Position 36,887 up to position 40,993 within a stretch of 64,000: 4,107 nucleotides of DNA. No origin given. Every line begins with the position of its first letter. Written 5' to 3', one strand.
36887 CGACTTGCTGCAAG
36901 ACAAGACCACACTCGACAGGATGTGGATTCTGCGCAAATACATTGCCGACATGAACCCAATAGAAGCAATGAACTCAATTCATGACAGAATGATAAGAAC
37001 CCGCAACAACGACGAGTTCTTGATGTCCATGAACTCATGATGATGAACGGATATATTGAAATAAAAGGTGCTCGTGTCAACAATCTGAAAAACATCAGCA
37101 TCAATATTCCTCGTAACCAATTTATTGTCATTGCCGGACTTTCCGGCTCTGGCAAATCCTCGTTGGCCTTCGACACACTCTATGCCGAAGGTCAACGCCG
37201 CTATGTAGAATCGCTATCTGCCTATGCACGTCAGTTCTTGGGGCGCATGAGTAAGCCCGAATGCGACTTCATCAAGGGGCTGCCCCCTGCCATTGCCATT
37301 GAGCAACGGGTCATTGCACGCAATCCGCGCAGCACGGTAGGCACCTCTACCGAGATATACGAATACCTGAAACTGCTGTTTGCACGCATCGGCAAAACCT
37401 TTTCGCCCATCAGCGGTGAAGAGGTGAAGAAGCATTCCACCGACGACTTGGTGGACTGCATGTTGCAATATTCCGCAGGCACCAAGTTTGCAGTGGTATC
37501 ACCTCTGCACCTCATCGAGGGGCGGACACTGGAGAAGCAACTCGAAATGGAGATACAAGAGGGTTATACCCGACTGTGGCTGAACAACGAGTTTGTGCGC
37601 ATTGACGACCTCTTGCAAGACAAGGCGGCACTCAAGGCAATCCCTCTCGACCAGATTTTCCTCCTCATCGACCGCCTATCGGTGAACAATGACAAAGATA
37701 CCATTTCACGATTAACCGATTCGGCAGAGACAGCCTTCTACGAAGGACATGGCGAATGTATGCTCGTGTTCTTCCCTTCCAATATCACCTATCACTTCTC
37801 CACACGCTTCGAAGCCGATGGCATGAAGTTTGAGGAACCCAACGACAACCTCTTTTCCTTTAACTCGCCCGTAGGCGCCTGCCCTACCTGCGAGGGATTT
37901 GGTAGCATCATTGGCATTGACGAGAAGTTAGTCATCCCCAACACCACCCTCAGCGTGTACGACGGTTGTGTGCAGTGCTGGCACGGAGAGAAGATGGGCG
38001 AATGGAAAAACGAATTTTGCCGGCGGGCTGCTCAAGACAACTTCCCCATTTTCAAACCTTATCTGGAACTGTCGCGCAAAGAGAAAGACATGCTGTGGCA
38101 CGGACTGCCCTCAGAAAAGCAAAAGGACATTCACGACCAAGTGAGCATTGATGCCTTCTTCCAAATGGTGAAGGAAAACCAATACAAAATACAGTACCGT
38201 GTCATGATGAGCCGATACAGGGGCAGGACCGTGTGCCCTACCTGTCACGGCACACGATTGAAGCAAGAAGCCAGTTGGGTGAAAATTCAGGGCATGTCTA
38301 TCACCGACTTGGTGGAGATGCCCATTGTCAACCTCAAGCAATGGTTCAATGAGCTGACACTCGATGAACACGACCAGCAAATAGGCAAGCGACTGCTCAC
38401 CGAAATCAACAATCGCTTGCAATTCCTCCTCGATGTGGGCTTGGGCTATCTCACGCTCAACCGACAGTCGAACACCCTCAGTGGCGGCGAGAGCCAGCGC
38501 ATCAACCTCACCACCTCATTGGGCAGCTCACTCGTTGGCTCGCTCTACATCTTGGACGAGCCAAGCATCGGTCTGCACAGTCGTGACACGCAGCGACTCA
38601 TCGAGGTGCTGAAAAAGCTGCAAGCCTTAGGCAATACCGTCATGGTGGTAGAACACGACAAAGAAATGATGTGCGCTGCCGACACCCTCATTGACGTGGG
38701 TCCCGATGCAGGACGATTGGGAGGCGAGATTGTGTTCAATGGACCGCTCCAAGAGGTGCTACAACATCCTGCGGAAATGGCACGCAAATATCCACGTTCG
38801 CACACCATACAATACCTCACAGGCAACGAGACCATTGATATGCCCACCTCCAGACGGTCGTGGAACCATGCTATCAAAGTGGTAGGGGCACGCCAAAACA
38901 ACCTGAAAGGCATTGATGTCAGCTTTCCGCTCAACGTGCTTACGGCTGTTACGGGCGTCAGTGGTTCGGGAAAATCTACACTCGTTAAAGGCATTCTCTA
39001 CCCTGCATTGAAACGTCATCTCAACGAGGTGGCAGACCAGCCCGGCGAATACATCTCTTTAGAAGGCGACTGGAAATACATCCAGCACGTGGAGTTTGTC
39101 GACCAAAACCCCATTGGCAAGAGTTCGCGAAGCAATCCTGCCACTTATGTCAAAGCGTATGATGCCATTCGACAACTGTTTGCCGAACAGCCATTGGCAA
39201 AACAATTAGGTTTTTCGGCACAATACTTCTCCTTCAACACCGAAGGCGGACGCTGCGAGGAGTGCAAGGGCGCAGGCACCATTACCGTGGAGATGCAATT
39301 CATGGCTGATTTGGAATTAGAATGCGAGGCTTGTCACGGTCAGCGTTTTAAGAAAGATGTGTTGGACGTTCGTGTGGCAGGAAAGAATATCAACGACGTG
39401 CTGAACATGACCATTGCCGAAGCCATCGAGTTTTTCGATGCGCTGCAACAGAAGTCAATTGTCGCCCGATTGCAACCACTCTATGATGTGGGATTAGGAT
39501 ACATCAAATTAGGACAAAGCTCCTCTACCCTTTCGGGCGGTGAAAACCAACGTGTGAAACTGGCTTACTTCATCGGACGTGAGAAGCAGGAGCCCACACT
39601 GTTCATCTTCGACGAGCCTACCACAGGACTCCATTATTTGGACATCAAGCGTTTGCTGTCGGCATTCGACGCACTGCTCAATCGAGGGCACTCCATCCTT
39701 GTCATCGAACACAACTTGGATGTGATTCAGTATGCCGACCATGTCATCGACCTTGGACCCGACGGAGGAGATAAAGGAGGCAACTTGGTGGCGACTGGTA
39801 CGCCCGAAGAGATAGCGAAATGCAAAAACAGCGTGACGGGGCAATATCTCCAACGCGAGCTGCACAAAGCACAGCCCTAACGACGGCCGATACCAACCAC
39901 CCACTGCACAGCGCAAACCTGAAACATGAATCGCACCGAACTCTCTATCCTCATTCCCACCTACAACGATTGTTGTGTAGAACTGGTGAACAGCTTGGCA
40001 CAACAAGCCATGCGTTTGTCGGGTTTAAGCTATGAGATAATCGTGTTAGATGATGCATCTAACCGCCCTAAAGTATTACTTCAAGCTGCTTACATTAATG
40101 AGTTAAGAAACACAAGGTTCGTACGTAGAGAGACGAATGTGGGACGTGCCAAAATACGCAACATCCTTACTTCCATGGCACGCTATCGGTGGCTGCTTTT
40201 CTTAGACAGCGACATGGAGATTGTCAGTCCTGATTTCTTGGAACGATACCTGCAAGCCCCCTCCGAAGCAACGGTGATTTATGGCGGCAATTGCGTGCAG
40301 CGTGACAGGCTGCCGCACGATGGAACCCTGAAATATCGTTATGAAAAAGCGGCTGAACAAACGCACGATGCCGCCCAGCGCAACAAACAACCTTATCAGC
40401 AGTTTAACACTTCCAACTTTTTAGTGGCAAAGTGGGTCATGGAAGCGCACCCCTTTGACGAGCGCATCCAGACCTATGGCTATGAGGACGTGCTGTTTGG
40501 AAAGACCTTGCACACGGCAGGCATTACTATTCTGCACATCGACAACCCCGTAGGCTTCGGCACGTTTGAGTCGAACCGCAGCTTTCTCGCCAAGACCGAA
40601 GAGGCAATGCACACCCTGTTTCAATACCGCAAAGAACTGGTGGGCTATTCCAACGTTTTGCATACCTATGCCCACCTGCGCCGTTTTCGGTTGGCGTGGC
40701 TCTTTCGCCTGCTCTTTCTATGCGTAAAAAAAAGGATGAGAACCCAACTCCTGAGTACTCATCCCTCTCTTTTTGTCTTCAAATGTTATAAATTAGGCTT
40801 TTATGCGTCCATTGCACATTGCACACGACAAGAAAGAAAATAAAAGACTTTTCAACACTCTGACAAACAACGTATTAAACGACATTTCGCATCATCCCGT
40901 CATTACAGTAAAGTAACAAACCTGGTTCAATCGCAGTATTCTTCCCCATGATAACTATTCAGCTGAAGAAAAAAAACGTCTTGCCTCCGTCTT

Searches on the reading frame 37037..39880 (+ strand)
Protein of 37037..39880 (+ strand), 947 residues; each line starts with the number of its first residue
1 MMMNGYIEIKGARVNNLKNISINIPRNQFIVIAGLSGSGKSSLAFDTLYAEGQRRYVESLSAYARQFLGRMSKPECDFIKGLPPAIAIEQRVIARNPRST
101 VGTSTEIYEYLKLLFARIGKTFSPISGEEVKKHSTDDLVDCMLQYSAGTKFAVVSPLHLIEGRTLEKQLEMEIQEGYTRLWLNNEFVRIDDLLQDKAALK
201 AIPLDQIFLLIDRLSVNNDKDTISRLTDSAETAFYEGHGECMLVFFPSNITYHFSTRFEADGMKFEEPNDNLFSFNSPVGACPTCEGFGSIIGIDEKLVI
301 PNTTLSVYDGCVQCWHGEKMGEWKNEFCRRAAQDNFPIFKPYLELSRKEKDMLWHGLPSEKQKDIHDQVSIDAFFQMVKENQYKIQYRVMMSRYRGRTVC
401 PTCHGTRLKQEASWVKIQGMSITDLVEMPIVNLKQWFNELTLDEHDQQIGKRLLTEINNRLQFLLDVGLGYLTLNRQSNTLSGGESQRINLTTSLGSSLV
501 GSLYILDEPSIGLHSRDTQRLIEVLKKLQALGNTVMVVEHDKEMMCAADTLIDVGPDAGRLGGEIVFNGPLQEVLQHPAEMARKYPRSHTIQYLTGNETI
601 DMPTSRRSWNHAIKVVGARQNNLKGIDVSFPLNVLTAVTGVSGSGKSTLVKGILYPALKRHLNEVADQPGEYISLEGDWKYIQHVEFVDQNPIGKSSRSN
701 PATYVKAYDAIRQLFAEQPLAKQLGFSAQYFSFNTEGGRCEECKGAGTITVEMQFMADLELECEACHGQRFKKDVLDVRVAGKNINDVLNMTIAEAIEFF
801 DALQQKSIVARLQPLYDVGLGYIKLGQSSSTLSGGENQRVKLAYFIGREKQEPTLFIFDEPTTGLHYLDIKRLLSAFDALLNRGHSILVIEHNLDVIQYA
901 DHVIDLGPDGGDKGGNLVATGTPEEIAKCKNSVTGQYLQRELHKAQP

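Call 9: search_protein_families(library=pfam, proteins=[window:37037-39880:+], max_evalue=0.01)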
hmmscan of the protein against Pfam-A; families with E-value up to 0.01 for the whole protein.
window:37037-39880:+ (947 aa): 18 families
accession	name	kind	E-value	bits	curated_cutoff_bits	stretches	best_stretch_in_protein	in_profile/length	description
PF00005.33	ABC_tran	-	8.4e-20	72.2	25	2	815-863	92-137/137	ABC transporter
PF17760.6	UvrA_inter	-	4.1e-14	52.8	23.3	1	134-242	2-104/109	UvrA interaction domain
PF02463.25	SMC_N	-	2.1e-12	47.4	40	1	367-554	135-211/220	RecF/RecN/SMC N terminal domain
PF13304.12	AAA_21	-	4.6e-10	40.5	27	1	480-537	237-295/304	AAA domain, putative AbiEii toxin, Type IV TA system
PF17755.6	UvrA_DNA-bind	-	3e-09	37.6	23.2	1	295-363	1-69/110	UvrA DNA-binding domain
PF13555.12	AAA_29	-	2e-08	34.3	27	1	629-667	18-59/61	P-loop containing region of AAA domain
PF20703.3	nSTAND1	-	1.4e-07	31.9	27.1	1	635-665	35-60/379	Novel STAND NTPase 1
PF13191.12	AAA_16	-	1.1e-06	29.7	32.6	0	23-67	20-63/167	AAA ATPase domain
PF00684.25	DnaJ_CXXCXGXG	-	2.9e-05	24.7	32.7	1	738-769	16-50/65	DnaJ central domain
PF03193.22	RsgA_GTPase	-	5.3e-05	23.5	30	0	613-667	86-139/174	RsgA GTPase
PF13401.12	AAA_22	-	0.00035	21.3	27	0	27-140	5-73/130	AAA domain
PF20720.3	nSTAND3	-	0.00084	19.5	27.2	0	26-49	16-39/155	Novel STAND NTPase 3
PF13476.12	AAA_23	-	0.001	20.2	27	0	635-655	21-41/201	AAA domain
PF13481.12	AAA_25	-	0.0012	18.9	27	0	24-48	30-54/195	AAA domain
PF06745.19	ATPase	-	0.0013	18.6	26.6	0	630-678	16-59/231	KaiC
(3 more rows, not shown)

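Call 27: find_encoding_contigs(protein=window:37037-39880:+, flank=10000, max_places=10)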
Protein window:37037-39880:+ (947 aa): no gene with exactly this product is on record in the collection.

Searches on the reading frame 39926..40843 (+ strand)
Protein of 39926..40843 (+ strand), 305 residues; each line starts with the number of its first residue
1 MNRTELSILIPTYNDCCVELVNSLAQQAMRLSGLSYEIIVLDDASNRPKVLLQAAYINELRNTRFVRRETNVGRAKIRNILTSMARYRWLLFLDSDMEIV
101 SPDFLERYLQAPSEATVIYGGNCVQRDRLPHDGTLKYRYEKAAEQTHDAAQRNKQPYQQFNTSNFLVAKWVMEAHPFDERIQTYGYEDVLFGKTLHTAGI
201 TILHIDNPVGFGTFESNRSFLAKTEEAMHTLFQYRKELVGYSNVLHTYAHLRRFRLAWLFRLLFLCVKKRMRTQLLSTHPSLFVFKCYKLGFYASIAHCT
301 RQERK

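Call 9: search_protein_families(library=pfam, proteins=[window:39926-40843:+], max_evalue=0.01)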
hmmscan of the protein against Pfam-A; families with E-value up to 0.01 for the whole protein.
window:39926-40843:+ (305 aa): 2 families
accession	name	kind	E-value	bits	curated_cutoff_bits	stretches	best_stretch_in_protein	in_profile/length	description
PF00535.33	Glycos_transf_2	-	4.8e-16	59.6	23.3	1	7-142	1-133/168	Glycosyl transferase family 2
PF10111.15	Glyco_tranf_2_2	-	0.0009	19.2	27.3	1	33-110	27-104/276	Glycosyltransferase like family 2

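Call 14: find_encoding_contigs(protein=window:39926-40843:+, flank=10000, max_places=10)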
Protein window:39926-40843:+ (305 aa): no gene with exactly this product is on record in the collection.
